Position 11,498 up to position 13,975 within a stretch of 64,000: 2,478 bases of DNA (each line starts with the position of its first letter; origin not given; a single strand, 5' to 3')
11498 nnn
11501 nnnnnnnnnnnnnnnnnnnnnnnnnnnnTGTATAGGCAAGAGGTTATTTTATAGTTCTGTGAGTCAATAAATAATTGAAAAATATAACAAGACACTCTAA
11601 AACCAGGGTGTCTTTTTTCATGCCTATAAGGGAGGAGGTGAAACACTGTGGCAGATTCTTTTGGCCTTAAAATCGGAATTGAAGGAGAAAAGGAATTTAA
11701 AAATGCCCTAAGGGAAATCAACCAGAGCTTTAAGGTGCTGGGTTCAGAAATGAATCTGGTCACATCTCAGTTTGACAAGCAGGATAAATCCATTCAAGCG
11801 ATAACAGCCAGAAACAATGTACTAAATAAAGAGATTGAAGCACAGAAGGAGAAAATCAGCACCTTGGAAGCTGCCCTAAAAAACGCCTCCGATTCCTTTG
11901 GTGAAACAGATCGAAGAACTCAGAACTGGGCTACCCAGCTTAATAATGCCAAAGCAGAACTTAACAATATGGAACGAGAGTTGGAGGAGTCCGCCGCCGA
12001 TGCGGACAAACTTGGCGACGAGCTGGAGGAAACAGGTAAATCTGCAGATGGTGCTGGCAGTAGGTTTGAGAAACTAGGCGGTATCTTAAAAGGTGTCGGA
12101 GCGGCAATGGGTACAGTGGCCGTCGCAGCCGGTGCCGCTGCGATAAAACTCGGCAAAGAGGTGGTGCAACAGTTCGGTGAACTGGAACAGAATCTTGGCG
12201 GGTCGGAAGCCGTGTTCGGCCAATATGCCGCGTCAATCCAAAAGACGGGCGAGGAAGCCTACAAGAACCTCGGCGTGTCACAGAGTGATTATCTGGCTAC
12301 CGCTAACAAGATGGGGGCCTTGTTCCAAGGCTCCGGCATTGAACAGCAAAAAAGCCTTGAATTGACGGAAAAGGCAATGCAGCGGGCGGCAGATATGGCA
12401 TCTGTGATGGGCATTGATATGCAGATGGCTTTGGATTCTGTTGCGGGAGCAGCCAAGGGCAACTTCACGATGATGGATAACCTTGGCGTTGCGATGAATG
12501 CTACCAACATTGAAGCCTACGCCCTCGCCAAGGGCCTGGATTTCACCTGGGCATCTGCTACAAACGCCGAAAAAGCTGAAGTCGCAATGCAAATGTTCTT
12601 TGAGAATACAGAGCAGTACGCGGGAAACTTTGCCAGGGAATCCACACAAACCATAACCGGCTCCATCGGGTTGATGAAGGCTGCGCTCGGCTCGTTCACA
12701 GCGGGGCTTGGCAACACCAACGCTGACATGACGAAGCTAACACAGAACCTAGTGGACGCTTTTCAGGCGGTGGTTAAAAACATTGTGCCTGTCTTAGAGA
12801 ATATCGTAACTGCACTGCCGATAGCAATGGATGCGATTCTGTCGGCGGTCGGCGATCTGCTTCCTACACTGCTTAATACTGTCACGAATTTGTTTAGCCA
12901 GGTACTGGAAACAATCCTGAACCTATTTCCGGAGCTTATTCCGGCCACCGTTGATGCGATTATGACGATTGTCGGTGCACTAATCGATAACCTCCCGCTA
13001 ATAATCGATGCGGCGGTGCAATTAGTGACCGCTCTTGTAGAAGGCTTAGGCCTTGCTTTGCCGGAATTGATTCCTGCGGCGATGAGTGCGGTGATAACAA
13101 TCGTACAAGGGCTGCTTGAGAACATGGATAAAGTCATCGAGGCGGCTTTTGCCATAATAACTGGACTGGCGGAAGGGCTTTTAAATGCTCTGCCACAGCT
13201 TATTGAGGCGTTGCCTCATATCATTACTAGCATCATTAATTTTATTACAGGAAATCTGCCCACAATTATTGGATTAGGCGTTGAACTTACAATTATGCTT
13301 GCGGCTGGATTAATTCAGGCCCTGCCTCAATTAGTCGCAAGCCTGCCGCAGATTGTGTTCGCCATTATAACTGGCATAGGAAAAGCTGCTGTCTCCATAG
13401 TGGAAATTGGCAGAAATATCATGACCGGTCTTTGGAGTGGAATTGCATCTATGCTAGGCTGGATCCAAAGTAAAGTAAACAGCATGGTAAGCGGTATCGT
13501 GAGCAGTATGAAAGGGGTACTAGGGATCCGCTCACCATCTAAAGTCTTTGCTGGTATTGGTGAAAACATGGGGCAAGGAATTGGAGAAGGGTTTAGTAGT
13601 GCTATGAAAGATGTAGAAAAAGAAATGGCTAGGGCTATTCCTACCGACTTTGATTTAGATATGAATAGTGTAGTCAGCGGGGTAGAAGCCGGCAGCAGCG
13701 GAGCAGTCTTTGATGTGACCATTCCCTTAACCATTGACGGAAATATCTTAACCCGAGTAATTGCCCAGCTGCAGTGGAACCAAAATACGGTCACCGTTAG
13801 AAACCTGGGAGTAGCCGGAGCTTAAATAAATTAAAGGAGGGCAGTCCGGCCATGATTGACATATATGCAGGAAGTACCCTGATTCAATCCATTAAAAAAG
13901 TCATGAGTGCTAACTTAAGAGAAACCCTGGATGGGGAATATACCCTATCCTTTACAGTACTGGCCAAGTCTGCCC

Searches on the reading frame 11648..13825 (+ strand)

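Call 5: search_protein_families(library=pfam, proteins=[window:11648-13825:+], max_evalue=0.01)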
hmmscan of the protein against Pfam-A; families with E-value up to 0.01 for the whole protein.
window:11648-13825:+ (725 aa): 8 families
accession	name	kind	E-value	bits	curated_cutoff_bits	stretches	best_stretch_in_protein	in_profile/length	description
PF00261.25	Tropomyosin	-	2.4e-05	24.3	38.6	1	35-166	29-174/242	Tropomyosin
PF15619.11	Lebercilin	-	4.5e-05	23.5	34.3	1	15-131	14-131/193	Ciliary protein causing Leber congenital amaurosis disease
PF04513.17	Baculo_PEP_C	-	0.00012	22.6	38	0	354-463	11-115/140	Baculovirus polyhedron envelope protein, PEP, C terminus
PF13851.11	GAS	-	0.00069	19.5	32.3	1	30-128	30-124/200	Growth-arrest specific micro-tubule binding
PF09728.14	Taxilin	-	0.00084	19.1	30.3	1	16-76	235-295/302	Myosin-like coiled-coil protein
PF24423.1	OVT1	-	0.0026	18.5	30.9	1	31-114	6-89/100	Major antigen, helical domain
PF10498.14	IFT57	-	0.0059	16.1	40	0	15-115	218-322/360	Intra-flagellar transport protein 57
PF06363.16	Picorna_P3A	-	0.0093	16.3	25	0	474-537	6-67/98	Picornaviridae P3A protein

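Call 7: search_protein_families(library=phrogs, proteins=[window:11648-13825:+], max_evalue=0.01)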
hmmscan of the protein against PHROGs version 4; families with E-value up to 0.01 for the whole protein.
window:11648-13825:+ (725 aa): 32 families (the best 25 are shown)
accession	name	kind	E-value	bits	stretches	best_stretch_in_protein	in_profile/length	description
phrog_58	-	tail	5.9e-67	228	1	1-699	170-1034/1544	tail length tape measure protein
phrog_5493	-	tail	3.6e-45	155.7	2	144-588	420-844/1102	tail length tape measure protein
phrog_1272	-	tail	4.6e-45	154.9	3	568-664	1422-1519/1606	tail length tape measure protein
phrog_10613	-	tail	1.3e-39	137.4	1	1-216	6-153/237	tail length tape measure protein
phrog_991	-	tail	2.3e-32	112.7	1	39-671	151-826/1966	tail length tape measure protein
phrog_3981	-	tail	6.3e-30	105.8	1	127-685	8-529/584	tail length tape measure protein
phrog_1204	-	tail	5.3e-27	95.2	2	583-670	1290-1372/1483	tail protein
phrog_1535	-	tail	1.2e-26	94.2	2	36-356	68-378/1152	tail length tape measure protein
phrog_4372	-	tail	3.5e-25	88.7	2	494-658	1179-1351/1681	tail length tape measure protein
phrog_5218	-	unknown function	2.2e-22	80.1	2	6-100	9-103/1599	-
phrog_24198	-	unknown function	1.3e-21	78.4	2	449-602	4-157/350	-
phrog_6900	-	tail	2.4e-21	77.9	1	97-289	17-208/235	tail length tape measure protein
phrog_5448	-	tail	4.1e-21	74.7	1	38-661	1325-2006/3103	tail length tape measure protein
phrog_167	-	tail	1.3e-19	70.5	2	90-656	198-775/1555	tail length tape measure protein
phrog_305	-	tail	2.5e-18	67.2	1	76-663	313-751/1001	tail length tape measure protein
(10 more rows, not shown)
